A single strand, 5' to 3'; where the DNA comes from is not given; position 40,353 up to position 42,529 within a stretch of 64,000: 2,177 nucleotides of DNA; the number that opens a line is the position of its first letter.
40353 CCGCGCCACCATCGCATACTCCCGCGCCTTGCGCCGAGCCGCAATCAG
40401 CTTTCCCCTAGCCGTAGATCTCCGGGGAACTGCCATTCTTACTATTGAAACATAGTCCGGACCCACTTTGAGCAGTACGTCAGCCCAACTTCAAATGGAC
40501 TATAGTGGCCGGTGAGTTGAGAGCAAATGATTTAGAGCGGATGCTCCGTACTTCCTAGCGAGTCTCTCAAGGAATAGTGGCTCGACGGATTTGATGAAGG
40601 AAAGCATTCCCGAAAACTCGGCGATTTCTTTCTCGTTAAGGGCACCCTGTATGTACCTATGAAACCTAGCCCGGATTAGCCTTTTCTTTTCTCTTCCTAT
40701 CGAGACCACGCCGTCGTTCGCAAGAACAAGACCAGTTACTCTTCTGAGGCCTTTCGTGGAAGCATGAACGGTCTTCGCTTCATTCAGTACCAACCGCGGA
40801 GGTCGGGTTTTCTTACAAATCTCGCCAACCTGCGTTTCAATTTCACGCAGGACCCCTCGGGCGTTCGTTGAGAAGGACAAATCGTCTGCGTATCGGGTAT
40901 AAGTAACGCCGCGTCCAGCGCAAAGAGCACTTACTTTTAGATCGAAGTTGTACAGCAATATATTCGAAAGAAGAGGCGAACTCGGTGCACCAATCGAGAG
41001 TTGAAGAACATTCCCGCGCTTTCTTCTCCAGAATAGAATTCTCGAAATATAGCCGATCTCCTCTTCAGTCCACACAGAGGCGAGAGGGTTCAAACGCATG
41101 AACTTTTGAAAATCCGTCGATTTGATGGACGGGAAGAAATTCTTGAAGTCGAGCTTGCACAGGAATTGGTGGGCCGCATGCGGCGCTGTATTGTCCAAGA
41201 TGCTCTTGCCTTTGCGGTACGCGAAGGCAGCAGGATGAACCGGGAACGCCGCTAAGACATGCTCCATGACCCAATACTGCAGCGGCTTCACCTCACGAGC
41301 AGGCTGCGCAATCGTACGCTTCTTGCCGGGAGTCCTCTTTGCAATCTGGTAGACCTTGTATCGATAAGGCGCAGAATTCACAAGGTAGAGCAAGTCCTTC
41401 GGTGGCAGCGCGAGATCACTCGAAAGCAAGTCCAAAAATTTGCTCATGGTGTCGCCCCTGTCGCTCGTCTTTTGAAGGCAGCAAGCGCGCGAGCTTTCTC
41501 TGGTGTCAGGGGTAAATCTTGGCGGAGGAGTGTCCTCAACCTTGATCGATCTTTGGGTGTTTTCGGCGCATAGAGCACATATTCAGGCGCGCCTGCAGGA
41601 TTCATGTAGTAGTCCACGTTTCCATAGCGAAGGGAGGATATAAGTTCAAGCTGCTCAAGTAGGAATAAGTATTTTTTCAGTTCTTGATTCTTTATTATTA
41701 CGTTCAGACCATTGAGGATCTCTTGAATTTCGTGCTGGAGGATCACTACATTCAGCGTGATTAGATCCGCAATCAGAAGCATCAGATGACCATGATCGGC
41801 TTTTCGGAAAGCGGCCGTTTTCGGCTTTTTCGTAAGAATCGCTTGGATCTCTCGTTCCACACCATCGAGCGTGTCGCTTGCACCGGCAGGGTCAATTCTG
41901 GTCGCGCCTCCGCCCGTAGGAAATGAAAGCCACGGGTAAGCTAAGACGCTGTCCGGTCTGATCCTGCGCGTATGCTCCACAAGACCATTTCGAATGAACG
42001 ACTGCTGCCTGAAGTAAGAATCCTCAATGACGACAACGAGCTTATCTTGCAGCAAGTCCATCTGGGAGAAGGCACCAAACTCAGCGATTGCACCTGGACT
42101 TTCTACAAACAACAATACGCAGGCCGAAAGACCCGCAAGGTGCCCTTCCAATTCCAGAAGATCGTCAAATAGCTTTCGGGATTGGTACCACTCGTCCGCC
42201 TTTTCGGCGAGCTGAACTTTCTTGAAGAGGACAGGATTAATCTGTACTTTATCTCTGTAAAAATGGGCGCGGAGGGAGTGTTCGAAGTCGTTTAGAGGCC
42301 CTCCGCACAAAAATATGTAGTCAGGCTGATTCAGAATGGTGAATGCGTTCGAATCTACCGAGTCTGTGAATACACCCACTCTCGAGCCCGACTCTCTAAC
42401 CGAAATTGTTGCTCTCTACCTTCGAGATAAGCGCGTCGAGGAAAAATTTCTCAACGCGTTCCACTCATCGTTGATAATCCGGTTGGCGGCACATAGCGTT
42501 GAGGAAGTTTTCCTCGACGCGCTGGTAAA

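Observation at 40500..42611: Complete type II-A retron with a fully readable msr-msd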

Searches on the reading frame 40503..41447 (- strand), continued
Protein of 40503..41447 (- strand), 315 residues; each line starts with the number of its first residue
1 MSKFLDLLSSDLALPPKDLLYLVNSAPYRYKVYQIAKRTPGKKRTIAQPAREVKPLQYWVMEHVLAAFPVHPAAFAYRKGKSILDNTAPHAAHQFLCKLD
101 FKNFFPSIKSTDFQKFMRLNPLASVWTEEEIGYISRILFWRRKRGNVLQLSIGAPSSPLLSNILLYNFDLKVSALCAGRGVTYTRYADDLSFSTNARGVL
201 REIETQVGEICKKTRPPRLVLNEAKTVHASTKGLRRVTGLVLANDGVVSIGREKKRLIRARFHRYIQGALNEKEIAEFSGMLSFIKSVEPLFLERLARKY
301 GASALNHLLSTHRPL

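Call 77: search_protein_families(library=ncbifam, proteins=[L004:3954-5033:+], max_evalue=0.001)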
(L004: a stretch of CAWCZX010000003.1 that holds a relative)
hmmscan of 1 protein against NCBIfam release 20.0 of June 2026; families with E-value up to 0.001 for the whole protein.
L004:3954-5033:+ (360 aa): 44 families (the best 25 are shown)
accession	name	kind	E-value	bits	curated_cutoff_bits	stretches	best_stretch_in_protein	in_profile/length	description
TIGR02109.1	PQQ_syn_pqqE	equivalog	6.9e-20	71.3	381.35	1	65-185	16-141/358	pyrroloquinoline quinone biosynthesis protein PqqE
TIGR02666.1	moaA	equivalog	2e-18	66.5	284.05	1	66-202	20-170/336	GTP 3',8-cyclase MoaA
TIGR02668.1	moaA_archaeal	equivalog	2.2e-17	63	325.25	1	65-180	19-138/303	GTP 3',8-cyclase MoaA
NF001199.0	PRK00164.2-1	equivalog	4e-15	55.8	231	1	65-169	21-128/308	GTP 3',8-cyclase MoaA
TIGR04051.1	rSAM_NirJ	equivalog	1.4e-14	53.8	515.45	1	63-164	9-113/354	heme d1 biosynthesis radical SAM protein NirJ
TIGR04317.1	W_rSAM_matur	equivalog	4.2e-14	52.4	380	1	65-187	13-138/349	tungsten cofactor oxidoreductase radical SAM maturase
TIGR04133.1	rSAM_w_lipo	hypoth_equivalog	4.4e-14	52.2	425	1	66-164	34-138/350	TIGR04133 family radical SAM/SPASM protein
TIGR04347.1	pseudo_SAM_Halo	equivalog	2.3e-13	50.2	525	1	63-163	45-148/390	TIGR04347 family pseudo-SAM/SPASM protein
NF038283.1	viperin_w_prok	equivalog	5.4e-13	48.7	180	1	64-166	10-121/281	viperin family antiviral radical SAM protein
TIGR04545.1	rSAM_ahbD_hemeb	equivalog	5.3e-12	45.8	500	1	64-163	8-110/339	heme b synthase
TIGR04311.1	rSAM_Geo_metal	subfamily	9.9e-12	44.6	400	1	63-184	10-141/423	radical SAM/SPASM family putative metalloenzyme maturase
NF045702.1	rSAM_GDGT_ether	equivalog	1.1e-11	44.1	450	1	53-190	83-228/486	tetraether lipid synthase Tes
TIGR03961.1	rSAM_PTO1314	hypoth_equivalog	2.1e-11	43.7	306.05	1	50-163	17-128/332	PTO1314 family radical SAM protein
TIGR04055.1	rSAM_NirJ2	equivalog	2.5e-11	43.7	500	1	65-166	9-112/326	putative heme d1 biosynthesis radical SAM protein NirJ2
TIGR04546.1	rSAM_ahbC_deAc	equivalog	4e-11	42.3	650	1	55-164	39-150/390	12,18-didecarboxysiroheme deacetylase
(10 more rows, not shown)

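Call 78: search_protein_families(library=padloc, proteins=[L004:3954-5033:+], max_evalue=0.001)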
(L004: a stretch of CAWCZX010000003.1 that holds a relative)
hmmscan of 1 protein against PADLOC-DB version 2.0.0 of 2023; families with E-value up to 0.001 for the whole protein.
L004:3954-5033:+ (360 aa): 3 families
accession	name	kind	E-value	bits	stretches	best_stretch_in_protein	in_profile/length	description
PDLC02903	pVip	-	8.9e-17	59.4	1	64-166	8-107/257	Viperins not associated with kinases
PDLC02904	pVip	-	1.1e-15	55.9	1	65-196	12-149/262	Viperins associated with kinases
PDLC02905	pVip-kinase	-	2.5e-06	25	1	66-178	192-310/474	Viperin-kinase fusion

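Call 83: find_homologous_proteins(query=L004:3954-5033:+, max_evalue=1e-20)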
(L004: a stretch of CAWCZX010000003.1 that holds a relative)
Query L004:3954-5033:+ (360 aa): 8000 proteins with E <= 1e-20 among 8000 candidates; the best 120 are listed.
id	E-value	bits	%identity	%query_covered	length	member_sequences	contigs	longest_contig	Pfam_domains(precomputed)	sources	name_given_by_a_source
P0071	9.6e-212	721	91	94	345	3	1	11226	PF04055.28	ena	-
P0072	9.5e-209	711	91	93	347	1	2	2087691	PF04055.28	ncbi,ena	ncbi:MAG: radical SAM protein [Terracidiphilus sp.]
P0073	1.1e-208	710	90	94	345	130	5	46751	PF04055.28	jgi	jgi:MoaA/NifB/PqqE/SkfB family radical SAM enzyme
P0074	2.6e-208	709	90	95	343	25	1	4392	PF04055.28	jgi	jgi:MoaA/NifB/PqqE/SkfB family radical SAM enzyme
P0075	3.0e-208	709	90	93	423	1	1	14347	PF04055.28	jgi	jgi:MoaA/NifB/PqqE/SkfB family radical SAM enzyme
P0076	4.7e-208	708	90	92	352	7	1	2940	PF04055.28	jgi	jgi:MoaA/NifB/PqqE/SkfB family radical SAM enzyme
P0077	7.3e-208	708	92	92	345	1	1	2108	PF04055.28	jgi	jgi:MoaA/NifB/PqqE/SkfB family radical SAM enzyme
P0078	8.3e-208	708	89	94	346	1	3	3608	PF04055.28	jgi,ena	-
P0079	1.1e-207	707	90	95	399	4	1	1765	PF04055.28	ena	-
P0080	1.5e-207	707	89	94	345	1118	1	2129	PF04055.28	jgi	-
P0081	2.2e-207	706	89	95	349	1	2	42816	PF04055.28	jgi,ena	-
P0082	3.7e-207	705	90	94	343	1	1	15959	PF04055.28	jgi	jgi:MoaA/NifB/PqqE/SkfB family radical SAM enzyme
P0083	4.2e-207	705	90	93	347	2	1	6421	PF04055.28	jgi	jgi:MoaA/NifB/PqqE/SkfB family radical SAM enzyme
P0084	1.3e-206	704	90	94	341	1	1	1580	PF04055.28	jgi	jgi:MoaA/NifB/PqqE/SkfB family radical SAM enzyme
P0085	2.8e-206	703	89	93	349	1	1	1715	PF04055.28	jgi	jgi:MoaA/NifB/PqqE/SkfB family radical SAM enzyme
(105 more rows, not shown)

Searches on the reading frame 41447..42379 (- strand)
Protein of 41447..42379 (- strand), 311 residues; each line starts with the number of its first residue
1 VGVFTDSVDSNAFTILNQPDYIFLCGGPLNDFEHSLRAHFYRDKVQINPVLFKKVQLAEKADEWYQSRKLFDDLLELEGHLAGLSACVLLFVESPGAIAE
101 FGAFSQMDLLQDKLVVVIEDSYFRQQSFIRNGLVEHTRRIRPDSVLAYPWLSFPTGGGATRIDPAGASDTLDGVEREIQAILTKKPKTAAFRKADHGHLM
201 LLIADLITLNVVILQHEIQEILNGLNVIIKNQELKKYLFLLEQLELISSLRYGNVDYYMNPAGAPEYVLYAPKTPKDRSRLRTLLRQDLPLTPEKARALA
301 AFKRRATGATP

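Call 3: search_protein_families(library=pfam, proteins=[window:41447-42379:-], max_evalue=0.01)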
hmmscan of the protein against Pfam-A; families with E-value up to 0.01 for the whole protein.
window:41447-42379:- (311 aa): 0 families

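Call 4: search_protein_families(library=padloc, proteins=[window:41447-42379:-], max_evalue=0.01)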
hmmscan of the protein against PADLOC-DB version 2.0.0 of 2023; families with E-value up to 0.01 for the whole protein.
window:41447-42379:- (311 aa): 3 families
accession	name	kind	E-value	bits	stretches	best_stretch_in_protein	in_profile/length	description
PDLC02928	NDT_II-A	-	3.2e-67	224.9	1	4-289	6-268/279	-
PDLC02930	NDT_II-A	-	5.2e-22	76.7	1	15-223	18-209/272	-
PDLC02929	NDT_II-A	-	0.00064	17.6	1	87-135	110-162/199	-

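Call 27: search_solved_structures(query=window:41447-42379:-, max_evalue=0.01, show_alignments=2)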
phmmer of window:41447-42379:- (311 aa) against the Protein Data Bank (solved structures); distinct sequences matched with E-value up to 0.01: 2.
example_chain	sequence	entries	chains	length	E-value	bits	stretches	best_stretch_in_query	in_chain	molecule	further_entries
7v9x_C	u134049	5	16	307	5.6e-08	35.6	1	62-146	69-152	retron St85 family effector protein | Retron Ec86 putative ribosyltransferase/DNA-binding protein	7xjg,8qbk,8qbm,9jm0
8qbl_G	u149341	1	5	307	3.8e-07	32.8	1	62-146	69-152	Retron Ec86 putative ribosyltransferase/DNA-binding protein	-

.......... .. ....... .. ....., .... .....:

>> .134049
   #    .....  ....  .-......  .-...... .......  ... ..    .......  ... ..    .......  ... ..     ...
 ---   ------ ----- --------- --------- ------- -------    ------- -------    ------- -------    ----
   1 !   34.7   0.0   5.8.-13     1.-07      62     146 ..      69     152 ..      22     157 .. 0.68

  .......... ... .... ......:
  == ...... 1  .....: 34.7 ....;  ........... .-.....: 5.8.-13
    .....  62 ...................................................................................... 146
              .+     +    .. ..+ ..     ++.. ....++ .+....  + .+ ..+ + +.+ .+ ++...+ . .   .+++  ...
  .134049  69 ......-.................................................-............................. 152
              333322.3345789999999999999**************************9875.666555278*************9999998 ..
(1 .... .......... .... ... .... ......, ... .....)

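Call 49: search_protein_families(library=ncbifam, proteins=[window:41447-42379:-], max_evalue=0.001)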
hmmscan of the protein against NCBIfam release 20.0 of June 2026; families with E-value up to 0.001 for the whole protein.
window:41447-42379:- (311 aa): 1 family
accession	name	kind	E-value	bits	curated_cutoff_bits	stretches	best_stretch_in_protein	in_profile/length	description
NF038232.1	STM3845_fam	equivalog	3.1e-54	184.5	100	1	14-287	4-275/277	retron St85 family effector protein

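Call 53: find_homologous_proteins(query=window:41447-42379:-, max_evalue=0.00001)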
Query window:41447-42379:- (311 aa): 70 proteins with E <= 0.00001 among 8000 candidates.
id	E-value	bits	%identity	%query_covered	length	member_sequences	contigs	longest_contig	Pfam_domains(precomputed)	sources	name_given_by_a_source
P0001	5.9e-204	694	100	100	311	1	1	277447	PF28093.1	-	-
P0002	3.2e-151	521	73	100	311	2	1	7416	PF28093.1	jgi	jgi:hypothetical protein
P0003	3.4e-151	521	77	99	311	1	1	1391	PF28093.1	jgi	jgi:hypothetical protein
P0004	3.1e-150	518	75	100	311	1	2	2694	PF28093.1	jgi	jgi:hypothetical protein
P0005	1.6e-149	515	74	100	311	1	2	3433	PF28093.1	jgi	jgi:hypothetical protein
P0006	2.4e-149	515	75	100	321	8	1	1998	PF28093.1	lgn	-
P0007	4.3e-149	514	75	100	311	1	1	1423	PF28093.1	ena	-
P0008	1.6e-148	512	75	100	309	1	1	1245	PF28093.1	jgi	jgi:hypothetical protein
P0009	1.9e-147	508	77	100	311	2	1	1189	PF28093.1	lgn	-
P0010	5.1e-146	504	73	100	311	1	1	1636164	PF28093.1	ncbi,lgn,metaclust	metaclust:status=active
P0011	1.9e-145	502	73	100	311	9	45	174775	PF28093.1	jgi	jgi:hypothetical protein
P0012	6.4e-145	500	73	100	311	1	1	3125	PF28093.1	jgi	jgi:hypothetical protein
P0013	3.3e-144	498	72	100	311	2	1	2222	PF28093.1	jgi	-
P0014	1.1e-142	493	74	99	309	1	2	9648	PF28093.1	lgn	-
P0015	2.5e-142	492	73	100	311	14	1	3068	PF28093.1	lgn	-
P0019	1.4e-136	473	70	99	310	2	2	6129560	PF28093.1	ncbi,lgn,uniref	ncbi:retron St85 family effector protein [Tunturiibacter psychrotolerans]|uniref:retron St85 family 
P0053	1.1e-71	260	45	98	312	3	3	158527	PF28093.1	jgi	jgi:hypothetical protein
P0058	6.4e-55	205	41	99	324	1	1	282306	PF28093.1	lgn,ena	-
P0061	1.5e-36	144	33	97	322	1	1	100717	PF28093.1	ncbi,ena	-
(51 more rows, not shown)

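Call 54: find_encoding_contigs(protein=P0019, flank=4000, max_places=2)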
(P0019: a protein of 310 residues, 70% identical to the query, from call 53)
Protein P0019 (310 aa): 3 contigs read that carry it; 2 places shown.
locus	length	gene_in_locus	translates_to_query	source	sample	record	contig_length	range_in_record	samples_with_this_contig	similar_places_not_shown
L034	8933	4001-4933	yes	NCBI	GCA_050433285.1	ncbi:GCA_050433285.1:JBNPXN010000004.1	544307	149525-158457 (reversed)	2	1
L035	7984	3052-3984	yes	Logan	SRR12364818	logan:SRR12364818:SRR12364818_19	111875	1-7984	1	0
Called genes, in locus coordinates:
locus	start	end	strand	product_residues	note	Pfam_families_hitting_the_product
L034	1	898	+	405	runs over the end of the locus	PF01494:FAD_binding_3, PF03486:HI0933_like (faint), PF13450:NAD_binding_8 (weak)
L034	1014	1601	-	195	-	PF00300:His_Phos_1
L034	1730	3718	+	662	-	PF00270:DEAD (faint), PF04851:ResIII, PF17757:UvrB_inter, PF27431:UvrB_3rd, PF00271:Helicase_C, PF12344:UvrB, PF02151:UVR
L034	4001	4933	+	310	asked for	PF28093:STM3845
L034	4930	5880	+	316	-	PF00078:RVT_1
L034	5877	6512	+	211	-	PF02245:Pur_DNA_glyco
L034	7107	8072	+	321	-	PF11737:DUF3300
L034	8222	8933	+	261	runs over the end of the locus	PF01738:DLH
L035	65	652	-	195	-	PF00300:His_Phos_1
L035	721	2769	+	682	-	PF00270:DEAD (faint), PF04851:ResIII, PF17757:UvrB_inter, PF27431:UvrB_3rd, PF00271:Helicase_C, PF12344:UvrB, PF02151:UVR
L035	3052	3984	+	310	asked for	PF28093:STM3845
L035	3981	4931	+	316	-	PF00078:RVT_1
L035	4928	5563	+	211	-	PF02245:Pur_DNA_glyco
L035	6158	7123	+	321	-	PF11737:DUF3300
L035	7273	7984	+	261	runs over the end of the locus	PF01738:DLH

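Call 55: find_encoding_contigs(protein=P0058, flank=2500, max_places=1)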
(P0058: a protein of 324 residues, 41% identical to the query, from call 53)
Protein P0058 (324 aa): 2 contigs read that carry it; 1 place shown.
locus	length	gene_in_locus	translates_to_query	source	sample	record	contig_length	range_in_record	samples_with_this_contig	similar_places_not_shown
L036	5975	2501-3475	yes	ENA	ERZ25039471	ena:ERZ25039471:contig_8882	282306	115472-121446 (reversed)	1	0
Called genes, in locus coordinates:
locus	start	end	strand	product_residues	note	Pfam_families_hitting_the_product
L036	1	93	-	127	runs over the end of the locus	-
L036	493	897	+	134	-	PF20586:DUF6788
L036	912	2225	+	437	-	PF06782:UPF0236 (faint)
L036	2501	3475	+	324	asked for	PF28093:STM3845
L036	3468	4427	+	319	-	PF00078:RVT_1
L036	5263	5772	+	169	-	-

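Call 56: find_encoding_contigs(protein=P0061, flank=2500, max_places=1)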
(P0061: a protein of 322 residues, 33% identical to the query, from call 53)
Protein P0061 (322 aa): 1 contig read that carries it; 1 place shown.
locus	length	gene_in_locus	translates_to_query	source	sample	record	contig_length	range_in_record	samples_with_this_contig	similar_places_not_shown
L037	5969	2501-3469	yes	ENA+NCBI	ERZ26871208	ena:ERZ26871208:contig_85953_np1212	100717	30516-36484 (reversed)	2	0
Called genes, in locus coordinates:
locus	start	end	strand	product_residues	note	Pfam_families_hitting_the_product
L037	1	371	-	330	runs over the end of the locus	PF04055:Radical_SAM, PF19288:CofH_C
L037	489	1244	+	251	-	-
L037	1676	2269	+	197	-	-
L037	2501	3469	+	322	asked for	PF28093:STM3845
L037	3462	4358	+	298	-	PF00078:RVT_1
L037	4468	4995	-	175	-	-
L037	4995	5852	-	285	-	PF04055:Radical_SAM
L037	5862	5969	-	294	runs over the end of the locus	PF01040:UbiA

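Call 57: find_encoding_contigs(protein=P0053, flank=2500, max_places=1)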
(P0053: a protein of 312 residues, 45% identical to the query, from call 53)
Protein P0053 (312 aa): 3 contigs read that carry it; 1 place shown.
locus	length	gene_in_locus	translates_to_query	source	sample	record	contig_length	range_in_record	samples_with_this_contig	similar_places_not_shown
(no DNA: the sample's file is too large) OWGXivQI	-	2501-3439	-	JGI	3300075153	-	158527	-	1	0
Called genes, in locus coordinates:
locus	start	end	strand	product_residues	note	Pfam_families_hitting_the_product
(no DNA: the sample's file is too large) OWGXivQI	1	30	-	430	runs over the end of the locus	PF00815:Histidinol_dh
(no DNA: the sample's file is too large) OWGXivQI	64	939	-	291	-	PF01634:HisG, PF08029:HisG_C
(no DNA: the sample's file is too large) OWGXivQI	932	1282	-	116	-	PF01502:PRA-CH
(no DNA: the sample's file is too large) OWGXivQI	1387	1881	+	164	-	PF12836:HHH_3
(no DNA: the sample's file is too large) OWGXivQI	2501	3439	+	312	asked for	PF28093:STM3845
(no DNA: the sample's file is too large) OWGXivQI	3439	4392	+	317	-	PF00078:RVT_1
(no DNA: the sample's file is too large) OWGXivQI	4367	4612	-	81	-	PF00589:Phage_integrase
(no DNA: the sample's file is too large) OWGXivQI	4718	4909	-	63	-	-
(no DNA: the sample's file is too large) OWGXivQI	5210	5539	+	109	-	PF14384:BrnA_antitoxin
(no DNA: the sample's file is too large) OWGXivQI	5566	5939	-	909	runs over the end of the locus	PF08751:TrwC, PF13604:AAA_30, PF01443:Viral_helicase1 (weak), PF13245:AAA_19, PF13401:AAA_22 (weak), PF22232:TraI_hel_assoc_N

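Call 79: predict_structure(alignment_id=A5)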
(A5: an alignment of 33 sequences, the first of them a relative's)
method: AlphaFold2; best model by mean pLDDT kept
length: 311 residues; sequences in the alignment: 33
mean_pLDDT: 90.4   pTM: 0.88
mean pLDDT of the five models: 90.4, 90.3, 90.2, 89.3, 89.0
residues with pLDDT >= 90: 224; 70-90: 75; 50-70: 8; < 50: 4
segments of 3 or more residues with pLDDT < 50: 308-311
pLDDT, mean of each block of 10 residues (from residue 1): 90 94 93 93 95 92 89 92 94 90 90 93 86 92 91 74 86 94 91 95 95 95 95 96 94 93 85 88 92 93 68 39
secondary structure, 60 per line:
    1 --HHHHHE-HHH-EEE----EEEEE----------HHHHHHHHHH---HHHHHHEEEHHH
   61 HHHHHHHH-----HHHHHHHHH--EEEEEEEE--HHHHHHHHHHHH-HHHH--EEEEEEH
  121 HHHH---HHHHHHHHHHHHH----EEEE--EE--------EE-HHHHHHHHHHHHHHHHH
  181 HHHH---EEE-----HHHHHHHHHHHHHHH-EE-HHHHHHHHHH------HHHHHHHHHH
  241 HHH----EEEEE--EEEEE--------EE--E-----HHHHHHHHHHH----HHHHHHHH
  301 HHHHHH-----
elements in order: H3-7 E14-16 E21-25 H36-45 H49-54 E55-57 H58-68 H74-82 E85-92 H95-106 H108-111 E114-119 H120-124 H128-140 E145-148 H164-184 E188-190 H196-210 H215-224 H231-243 E248-252 E255-259 H278-288 H293-306

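Call 82: fold_search(model_id=the predicted structure, library=pdb)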
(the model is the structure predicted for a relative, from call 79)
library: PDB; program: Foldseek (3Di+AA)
matches with E <= 10: 1113; with E <= 0.001: 3
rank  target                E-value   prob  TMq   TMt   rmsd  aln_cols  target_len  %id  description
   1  7xjg_J                1.1e-09  1.00  0.50  0.50   6.8       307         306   18  Cryo-EM structure of E.coli retron-Ec86 in complex with its effector at 2.5 angstrom (released 2022-09-14)
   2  8qbk_E                2.2e-09  1.00  0.50  0.51   7.5       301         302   20  Retron-Eco1 filament with ADP-ribosylated Effector (local map with 1 segment) (released 2024-06-05)
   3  8qbl_E                4.1e-09  1.00  0.48  0.50   6.2       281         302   18  Retron-Eco1 filament with inactive effector (E106A, 2 segments) (released 2024-06-05)
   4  7jgr_B                5.7e-03  0.54  0.19  0.20  20.0       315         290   11  Structure of Drosophila ORC bound to DNA (84 bp) and Cdc6 (released 2020-09-09)
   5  9cho                  1.1e-02  0.72  0.28  0.08  17.5       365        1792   10  Autoinhibited full-length LRRK2(I2020T) on microtubules with MLi-2 (released 2024-12-25)
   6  8u8b_A                1.1e-02  0.82  0.29  0.08  14.5       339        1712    8  Cryo-EM structure of LRRK2 bound to type II inhibitor rebastinib (released 2024-01-31)
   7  6hlu_B                1.2e-02  0.92  0.31  0.14   9.9       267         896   10  Crystal structure of the LRR-Roc-COR domain of the Chlorobium tepidum Roco protein (released 2018-12-26)
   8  3dpu_A                2.0e-02  0.89  0.31  0.23   9.1       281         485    9  RocCOR domain tandem of Rab family protein (Roco) (released 2008-08-12)
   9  7lht_A                2.7e-02  0.60  0.28  0.08  16.7       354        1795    7  Structure of the LRRK2 dimer (released 2021-06-16)
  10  4wau_B                3.7e-02  0.98  0.30  0.54   6.3       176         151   12  Crystal structure of CENP-M solved by native-SAD phasing (released 2014-12-10)
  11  8fo2_E                4.4e-02  0.54  0.28  0.06  16.2       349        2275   10  Cryo-EM structure of Rab29-LRRK2 complex in the LRRK2 monomer state (released 2024-01-03)
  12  4p0t_A                4.6e-02  0.97  0.30  0.54   6.4       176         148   12  Crystal structure of human centromere protein M (released 2014-07-09)
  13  7jpq_B                4.6e-02  0.33  0.22  0.23  18.0       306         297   14  ORC-O2-5: Human Origin Recognition Complex (ORC) with subunits 2,3,4,5 (released 2020-09-02)
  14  5zr1_B                4.9e-02  0.14  0.15  0.13  16.8       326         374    9  Saccharomyces Cerevisiae Origin Recognition Complex Bound to a 72-bp Origin DNA containing ACS and B1 element (released 2018-07-11)
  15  4wau_A                5.2e-02  0.96  0.30  0.52   6.3       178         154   10  Crystal structure of CENP-M solved by native-SAD phasing (released 2014-12-10)
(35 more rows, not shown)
